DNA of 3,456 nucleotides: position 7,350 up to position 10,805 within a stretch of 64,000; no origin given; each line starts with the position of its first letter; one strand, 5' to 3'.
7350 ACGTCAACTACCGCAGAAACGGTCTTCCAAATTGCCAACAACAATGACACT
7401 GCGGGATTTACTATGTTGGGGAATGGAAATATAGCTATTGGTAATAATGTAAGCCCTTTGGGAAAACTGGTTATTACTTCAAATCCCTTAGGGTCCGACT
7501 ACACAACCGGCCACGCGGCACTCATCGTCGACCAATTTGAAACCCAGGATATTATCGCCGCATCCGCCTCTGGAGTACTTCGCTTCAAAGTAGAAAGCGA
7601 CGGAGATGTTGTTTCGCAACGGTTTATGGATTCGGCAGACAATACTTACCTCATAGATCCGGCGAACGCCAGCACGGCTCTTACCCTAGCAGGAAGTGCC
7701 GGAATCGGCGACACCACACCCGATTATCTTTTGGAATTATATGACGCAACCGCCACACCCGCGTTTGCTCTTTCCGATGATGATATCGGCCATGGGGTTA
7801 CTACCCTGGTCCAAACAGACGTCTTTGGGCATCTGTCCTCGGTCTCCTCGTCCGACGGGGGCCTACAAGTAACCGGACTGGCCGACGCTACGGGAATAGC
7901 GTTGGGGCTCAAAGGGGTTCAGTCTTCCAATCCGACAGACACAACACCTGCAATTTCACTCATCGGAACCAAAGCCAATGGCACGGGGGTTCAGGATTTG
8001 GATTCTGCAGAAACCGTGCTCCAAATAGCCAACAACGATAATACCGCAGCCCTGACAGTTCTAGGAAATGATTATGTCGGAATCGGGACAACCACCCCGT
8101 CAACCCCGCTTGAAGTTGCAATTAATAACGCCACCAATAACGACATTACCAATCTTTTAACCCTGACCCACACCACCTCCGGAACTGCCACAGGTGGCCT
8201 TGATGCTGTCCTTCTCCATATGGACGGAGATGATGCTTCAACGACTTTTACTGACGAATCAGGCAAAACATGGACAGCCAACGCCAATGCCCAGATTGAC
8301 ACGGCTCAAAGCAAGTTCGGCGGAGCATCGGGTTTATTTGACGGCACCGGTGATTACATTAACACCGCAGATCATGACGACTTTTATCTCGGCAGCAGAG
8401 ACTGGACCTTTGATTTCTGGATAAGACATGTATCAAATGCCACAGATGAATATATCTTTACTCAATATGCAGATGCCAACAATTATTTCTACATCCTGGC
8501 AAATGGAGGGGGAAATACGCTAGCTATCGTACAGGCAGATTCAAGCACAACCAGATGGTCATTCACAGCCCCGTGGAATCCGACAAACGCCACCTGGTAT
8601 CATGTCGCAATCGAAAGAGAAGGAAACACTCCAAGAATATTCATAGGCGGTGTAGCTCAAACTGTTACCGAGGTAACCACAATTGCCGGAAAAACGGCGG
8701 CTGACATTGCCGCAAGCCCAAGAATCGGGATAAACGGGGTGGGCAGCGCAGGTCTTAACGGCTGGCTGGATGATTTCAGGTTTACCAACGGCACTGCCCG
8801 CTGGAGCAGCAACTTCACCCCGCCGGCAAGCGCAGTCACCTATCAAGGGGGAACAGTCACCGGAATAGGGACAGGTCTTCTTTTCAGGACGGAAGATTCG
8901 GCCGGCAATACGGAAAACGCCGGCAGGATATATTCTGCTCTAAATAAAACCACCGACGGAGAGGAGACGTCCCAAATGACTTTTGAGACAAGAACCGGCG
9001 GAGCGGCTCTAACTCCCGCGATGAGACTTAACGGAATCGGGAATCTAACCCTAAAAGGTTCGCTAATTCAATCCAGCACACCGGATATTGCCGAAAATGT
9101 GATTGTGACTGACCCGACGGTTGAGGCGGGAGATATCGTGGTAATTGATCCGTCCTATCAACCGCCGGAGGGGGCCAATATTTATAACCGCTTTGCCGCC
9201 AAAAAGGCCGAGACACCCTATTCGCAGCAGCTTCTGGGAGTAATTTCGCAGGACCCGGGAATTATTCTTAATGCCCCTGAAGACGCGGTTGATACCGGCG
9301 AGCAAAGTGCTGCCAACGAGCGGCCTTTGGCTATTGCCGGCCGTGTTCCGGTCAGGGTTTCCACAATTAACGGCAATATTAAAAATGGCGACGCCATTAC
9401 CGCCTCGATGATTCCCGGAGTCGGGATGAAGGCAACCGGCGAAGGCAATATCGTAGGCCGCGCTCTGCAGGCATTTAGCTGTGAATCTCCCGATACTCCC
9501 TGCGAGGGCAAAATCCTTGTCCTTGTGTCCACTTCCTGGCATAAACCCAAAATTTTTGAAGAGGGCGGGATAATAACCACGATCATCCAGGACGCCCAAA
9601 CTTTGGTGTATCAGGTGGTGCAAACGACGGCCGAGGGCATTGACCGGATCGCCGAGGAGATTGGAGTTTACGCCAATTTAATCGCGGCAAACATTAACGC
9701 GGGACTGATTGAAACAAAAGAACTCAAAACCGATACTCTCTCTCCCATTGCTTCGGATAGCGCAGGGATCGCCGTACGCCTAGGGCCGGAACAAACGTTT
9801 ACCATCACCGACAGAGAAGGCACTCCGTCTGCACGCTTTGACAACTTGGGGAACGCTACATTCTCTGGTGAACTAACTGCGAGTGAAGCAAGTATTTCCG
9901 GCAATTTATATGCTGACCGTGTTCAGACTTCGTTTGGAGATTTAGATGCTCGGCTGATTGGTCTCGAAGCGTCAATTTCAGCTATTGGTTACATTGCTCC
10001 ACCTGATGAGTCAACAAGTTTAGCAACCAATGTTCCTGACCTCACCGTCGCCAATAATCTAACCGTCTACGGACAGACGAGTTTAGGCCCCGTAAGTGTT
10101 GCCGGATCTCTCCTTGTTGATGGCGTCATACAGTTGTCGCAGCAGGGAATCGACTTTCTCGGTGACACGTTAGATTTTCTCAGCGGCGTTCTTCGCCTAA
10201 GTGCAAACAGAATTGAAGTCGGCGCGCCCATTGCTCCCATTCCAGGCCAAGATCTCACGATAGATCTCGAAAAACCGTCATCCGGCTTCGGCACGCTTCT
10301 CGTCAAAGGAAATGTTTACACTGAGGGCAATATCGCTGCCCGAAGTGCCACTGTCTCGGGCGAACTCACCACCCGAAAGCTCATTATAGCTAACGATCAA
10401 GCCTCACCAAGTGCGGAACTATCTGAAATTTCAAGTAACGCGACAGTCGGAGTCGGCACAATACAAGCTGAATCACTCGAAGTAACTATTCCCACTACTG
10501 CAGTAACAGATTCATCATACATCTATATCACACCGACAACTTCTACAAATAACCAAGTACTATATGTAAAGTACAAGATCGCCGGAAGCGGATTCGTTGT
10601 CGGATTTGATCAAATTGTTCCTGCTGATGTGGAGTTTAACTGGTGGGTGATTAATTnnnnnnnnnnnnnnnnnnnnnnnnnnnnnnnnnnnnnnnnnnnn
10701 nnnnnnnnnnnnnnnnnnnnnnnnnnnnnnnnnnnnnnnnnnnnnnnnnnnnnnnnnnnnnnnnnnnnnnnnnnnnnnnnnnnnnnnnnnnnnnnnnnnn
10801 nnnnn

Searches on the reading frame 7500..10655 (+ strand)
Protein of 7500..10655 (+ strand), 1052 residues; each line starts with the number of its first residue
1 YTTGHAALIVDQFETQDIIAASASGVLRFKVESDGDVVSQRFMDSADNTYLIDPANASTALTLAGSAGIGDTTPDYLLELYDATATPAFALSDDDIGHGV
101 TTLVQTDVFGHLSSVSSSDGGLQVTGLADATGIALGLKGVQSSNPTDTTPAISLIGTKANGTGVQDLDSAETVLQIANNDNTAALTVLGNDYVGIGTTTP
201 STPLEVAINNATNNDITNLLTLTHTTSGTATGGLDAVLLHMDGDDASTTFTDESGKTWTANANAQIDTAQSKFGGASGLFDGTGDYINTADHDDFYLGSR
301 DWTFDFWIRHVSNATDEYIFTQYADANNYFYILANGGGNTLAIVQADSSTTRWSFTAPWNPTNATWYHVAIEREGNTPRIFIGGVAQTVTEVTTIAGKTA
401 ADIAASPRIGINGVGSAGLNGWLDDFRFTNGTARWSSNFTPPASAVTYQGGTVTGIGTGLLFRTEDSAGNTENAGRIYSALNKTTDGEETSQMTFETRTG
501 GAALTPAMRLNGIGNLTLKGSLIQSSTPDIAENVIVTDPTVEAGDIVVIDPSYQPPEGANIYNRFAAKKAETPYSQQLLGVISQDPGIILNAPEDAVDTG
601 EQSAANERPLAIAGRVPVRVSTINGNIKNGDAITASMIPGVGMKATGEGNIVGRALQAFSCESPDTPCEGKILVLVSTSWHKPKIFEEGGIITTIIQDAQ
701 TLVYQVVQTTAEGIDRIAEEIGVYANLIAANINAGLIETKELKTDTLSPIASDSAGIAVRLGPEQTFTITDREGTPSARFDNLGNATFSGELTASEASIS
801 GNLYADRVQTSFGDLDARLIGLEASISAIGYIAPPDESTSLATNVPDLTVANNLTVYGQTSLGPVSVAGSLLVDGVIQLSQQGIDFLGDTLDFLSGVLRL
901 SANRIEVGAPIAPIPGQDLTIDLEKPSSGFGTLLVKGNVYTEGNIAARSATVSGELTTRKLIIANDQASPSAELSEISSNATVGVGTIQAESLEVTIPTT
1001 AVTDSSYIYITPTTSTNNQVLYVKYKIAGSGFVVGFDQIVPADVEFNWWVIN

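Call 35: search_solved_structures(query=window:7500-10655:+, max_evalue=1)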
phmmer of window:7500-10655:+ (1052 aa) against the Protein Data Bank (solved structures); distinct sequences matched with E-value up to 1: 0.

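Call 36: search_protein_families(library=phrogs, proteins=[window:7500-10655:+], max_evalue=0.01)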
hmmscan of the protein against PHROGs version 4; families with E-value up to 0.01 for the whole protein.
window:7500-10655:+ (1052 aa): 6 families
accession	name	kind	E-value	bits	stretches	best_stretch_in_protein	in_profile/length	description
phrog_24074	-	unknown function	7.5e-37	128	1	237-449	417-626/892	-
phrog_3545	-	unknown function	3.4e-30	105.9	1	234-451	751-982/1115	-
phrog_13163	-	tail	2.9e-19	69.5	1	261-453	538-724/976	baseplate wedge subunit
phrog_701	-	head and packaging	2.6e-18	64.2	1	251-467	4036-4239/6136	virion structural protein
phrog_32294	-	tail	6.3e-14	50.6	1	256-454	425-615/2435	baseplate wedge subunit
phrog_8510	-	head and packaging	1.4e-13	50.5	1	242-478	507-732/1348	virion structural protein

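Call 37: search_protein_families(library=ncbifam, proteins=[window:7500-10655:+], max_evalue=0.01)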
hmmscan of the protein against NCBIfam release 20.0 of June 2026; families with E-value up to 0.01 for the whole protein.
window:7500-10655:+ (1052 aa): 0 families

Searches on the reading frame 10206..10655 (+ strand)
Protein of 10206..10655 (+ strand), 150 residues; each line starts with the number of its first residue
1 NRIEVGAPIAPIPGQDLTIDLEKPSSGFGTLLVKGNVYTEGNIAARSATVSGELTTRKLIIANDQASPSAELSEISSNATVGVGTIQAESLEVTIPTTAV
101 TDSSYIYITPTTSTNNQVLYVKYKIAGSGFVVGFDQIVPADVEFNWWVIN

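Call 62: predict_structure(alignment_id=A2)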
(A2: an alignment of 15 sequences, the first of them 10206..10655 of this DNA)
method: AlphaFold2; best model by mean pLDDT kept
length: 150 residues; sequences in the alignment: 15
mean_pLDDT: 72.8   pTM: 0.50
mean pLDDT of the five models: 72.8, 72.6, 70.6, 70.5, 70.4
residues with pLDDT >= 90: 69; 70-90: 3; 50-70: 39; < 50: 39
segments of 3 or more residues with pLDDT < 50: 1-4, 34-51, 53-58, 60-67
pLDDT, mean of each block of 10 residues (from residue 1): 49 58 56 45 45 48 48 62 98 97 97 98 98 98 96
secondary structure, 60 per line:
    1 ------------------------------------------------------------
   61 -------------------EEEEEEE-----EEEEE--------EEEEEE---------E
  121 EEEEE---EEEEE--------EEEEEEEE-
elements in order: E80-86 E92-96 E105-110 E120-125 E129-133 E142-149

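Call 65: fold_search(model_id=the predicted structure, library=pdb)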
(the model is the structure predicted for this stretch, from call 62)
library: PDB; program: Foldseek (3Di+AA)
matches with E <= 10: 298; with E <= 0.001: 0
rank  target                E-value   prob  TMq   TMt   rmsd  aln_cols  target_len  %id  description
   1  7eea_C                2.1e-03  1.00  0.37  0.09   2.3        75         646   20  Cyanophage Pam1 tailspike receptor-binding domain (released 2021-10-20)
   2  7eea_A                5.4e-03  1.00  0.37  0.09   2.4        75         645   20  Cyanophage Pam1 tailspike receptor-binding domain (released 2021-10-20)
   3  7eea_B                6.0e-03  1.00  0.37  0.09   2.4        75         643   20  Cyanophage Pam1 tailspike receptor-binding domain (released 2021-10-20)
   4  9k4a_A                9.4e-03  1.00  0.37  0.09   3.4        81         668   23  Cryo-EM structure of depolymerase S2-4 from Klebsiella phage K64-1 (released 2026-03-25)
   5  6ct8                  2.8e-02  0.99  0.29  0.19   4.8        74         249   12  Selenomethionine structure of N-truncated R2-type pyocin tail fiber at 2.6 angstrom resolution (released 2019-02-20)
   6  2ccv                  3.3e-02  0.99  0.32  0.44   4.8       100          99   13  Structure of Helix Pomatia agglutinin with zinc and N-acetyl-alpha-D- galactoseamine (GalNAc) (released 2006-05-15)
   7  2cgy_A                7.1e-02  0.96  0.31  0.42   4.9       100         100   12  STRUCTURE OF HELIX POMATIA AGGLUTININ WITH FORSMANN ANTIGEN (released 2007-03-13)
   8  6cl6_A                7.1e-02  0.57  0.26  0.14  17.3       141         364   12  Structure of P. aeruginosa R2 pyocin fiber PA0620 comprising C-terminal residues 323-691 (released 2018-06-27)
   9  4mtm                  8.0e-02  0.80  0.31  0.34  11.9       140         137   13  Crystal structure of the tail fiber gp53 from Acinetobacter baumannii bacteriophage AP22 (released 2014-10-01)
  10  2ylk_A                1.2e-01  0.75  0.27  0.28   6.4        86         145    8  Carbohydrate-binding module CBM3b from the cellulosomal cellobiohydrolase 9A from Clostridium thermocellum (released 2012-04-25)
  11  4ru5_A                1.5e-01  0.94  0.32  0.10   4.1        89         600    9  Crystal Structure of the Pseudomonas phage phi297 tailspike gp61 (released 2015-11-18)
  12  7w1d_D                1.7e-01  0.98  0.33  0.09   6.1        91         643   19  Crystal structure of Klebsiella pneumoniae K1 capsule-specific polysaccharide lyase in a C2 crystal form (released 2022-05-18)
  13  2ce6                  1.8e-01  0.30  0.20  0.28  12.8        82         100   13  Structure of Helix Pomatia agglutinin with no ligands (released 2006-05-15)
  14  4ktp_A                1.8e-01  0.15  0.16  0.04  11.2        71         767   14  Crystal structure of 2-O-alpha-glucosylglycerol phosphorylase in complex with glucose (released 2014-05-21)
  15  7w1c_E                2.0e-01  0.99  0.34  0.09   6.0        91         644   16  Crystal structure of Klebsiella pneumoniae K1 capsule-specific polysaccharide lyase in a P1 crystal form (released 2022-05-18)
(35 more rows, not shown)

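Call 73: search_protein_representatives(alignment_id=A2)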
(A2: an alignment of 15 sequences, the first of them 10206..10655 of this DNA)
Query: 15 sequences, 146 profile positions. Proteins with E-value up to 0.001 (for the whole library): 3886; up to 1e-10: 2021; up to 1e-30: 209. The best 150 are listed.
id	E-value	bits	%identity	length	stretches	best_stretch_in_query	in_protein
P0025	1.7e-49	183.6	-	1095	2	12-146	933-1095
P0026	2.2e-49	183.2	-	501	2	8-146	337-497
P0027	4.9e-48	178.9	-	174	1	9-146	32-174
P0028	4.3e-47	175.8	-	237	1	7-146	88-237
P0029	3.4e-46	172.9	-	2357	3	12-146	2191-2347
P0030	4.6e-46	172.5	-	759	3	9-146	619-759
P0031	2.4e-45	170.1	-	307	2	11-146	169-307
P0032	5.1e-45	169.1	-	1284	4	7-146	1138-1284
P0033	6.3e-45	168.8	-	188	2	10-146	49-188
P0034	1.1e-44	168.1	-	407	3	9-146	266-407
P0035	1.7e-44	167.4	-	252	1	3-146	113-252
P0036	2.0e-44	167.2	-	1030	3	12-146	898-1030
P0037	5.4e-44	165.8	-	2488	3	8-146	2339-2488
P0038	6.5e-44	165.5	-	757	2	13-146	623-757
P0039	9.6e-44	164.9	-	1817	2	11-146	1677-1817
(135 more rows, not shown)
